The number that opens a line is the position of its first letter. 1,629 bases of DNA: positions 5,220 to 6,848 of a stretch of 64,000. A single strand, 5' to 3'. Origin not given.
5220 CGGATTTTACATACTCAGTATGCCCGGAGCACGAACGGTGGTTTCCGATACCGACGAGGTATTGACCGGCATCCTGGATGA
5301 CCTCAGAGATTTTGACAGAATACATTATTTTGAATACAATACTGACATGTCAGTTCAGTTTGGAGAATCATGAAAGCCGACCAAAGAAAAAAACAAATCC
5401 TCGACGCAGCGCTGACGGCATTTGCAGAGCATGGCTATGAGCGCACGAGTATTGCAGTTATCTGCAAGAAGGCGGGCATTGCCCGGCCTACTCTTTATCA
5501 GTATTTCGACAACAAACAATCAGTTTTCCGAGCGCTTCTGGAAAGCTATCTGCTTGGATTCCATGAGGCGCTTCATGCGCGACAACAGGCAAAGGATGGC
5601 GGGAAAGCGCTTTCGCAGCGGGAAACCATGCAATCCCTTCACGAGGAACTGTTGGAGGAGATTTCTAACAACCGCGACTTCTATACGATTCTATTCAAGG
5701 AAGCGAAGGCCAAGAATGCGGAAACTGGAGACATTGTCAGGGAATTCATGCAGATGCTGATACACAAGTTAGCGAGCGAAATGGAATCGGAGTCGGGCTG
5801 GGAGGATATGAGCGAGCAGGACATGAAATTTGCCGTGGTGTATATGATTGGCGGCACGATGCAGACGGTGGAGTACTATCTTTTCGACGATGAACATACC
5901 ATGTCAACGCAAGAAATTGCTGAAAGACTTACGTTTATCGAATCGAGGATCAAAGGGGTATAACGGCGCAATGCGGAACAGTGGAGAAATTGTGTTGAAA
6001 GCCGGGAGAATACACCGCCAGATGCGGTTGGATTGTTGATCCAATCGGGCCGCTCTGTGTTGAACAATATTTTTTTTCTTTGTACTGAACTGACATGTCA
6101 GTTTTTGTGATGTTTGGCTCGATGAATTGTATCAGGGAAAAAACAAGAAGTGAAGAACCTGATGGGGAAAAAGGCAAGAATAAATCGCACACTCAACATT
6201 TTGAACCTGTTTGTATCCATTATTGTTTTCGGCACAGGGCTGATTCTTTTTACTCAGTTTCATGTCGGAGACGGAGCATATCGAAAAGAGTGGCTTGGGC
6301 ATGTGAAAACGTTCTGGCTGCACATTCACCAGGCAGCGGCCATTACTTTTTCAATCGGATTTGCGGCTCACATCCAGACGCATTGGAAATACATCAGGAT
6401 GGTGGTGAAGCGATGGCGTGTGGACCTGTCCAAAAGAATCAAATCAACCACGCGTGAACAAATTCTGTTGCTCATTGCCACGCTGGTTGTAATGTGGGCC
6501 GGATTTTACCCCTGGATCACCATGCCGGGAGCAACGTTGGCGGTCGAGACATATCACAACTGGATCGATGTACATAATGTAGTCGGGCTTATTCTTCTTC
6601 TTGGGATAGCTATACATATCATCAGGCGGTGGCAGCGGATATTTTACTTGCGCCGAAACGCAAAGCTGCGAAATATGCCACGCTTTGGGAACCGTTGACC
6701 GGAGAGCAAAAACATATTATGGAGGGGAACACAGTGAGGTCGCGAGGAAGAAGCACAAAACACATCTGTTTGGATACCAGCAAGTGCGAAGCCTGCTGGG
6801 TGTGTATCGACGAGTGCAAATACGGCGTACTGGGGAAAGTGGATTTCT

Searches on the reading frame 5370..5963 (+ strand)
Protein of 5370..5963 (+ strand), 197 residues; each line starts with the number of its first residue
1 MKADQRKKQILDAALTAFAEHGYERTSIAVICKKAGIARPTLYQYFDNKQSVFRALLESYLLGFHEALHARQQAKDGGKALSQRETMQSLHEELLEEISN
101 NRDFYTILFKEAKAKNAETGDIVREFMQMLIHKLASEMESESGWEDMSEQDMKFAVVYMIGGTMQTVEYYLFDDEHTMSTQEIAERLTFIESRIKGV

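Call 62: search_protein_families(library=pfam, proteins=[window:5370-5963:+], max_evalue=0.001)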
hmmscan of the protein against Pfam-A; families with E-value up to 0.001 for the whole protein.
window:5370-5963:+ (197 aa): 4 families
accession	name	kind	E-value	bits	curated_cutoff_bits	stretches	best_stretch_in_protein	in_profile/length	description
PF00440.29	TetR_N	-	1.2e-17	63.8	24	1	10-56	1-47/47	Bacterial regulatory proteins, tetR family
PF14278.11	TetR_C_8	-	9.2e-07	29.3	26.1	1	85-188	1-98/103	Transcriptional regulator C-terminal region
PF13022.12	HTH_Tnp_1_2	-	0.00027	21.4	27.9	0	7-50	10-51/122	Helix-turn-helix of insertion element transposase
PF21943.1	TetR_C_46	-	0.00057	20.5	27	1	94-184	12-99/109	Tetracyclin repressor-like, C-terminal domain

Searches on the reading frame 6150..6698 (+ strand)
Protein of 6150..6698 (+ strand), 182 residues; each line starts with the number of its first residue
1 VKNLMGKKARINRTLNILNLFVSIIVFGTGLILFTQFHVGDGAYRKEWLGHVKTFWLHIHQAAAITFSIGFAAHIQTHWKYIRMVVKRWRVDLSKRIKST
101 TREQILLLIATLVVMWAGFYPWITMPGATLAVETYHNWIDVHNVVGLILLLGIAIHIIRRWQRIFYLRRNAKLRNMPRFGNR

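Call 62: search_protein_families(library=pfam, proteins=[window:6150-6698:+], max_evalue=0.001)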
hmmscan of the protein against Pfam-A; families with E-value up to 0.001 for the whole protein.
window:6150-6698:+ (182 aa): 2 families
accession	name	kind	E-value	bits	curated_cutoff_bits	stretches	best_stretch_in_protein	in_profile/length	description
PF14358.11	DUF4405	-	1.9e-09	38.3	26.7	1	15-79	2-66/66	Domain of unknown function (DUF4405)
PF01292.26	Ni_hydr_CYTB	-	0.00027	21.2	30.1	0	20-157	14-159/179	Prokaryotic cytochrome b561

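Call 96: search_protein_families(library=padloc, proteins=[window:6150-6698:+], max_evalue=0.001)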
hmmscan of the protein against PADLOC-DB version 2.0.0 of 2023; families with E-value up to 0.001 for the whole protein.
window:6150-6698:+ (182 aa): 0 families
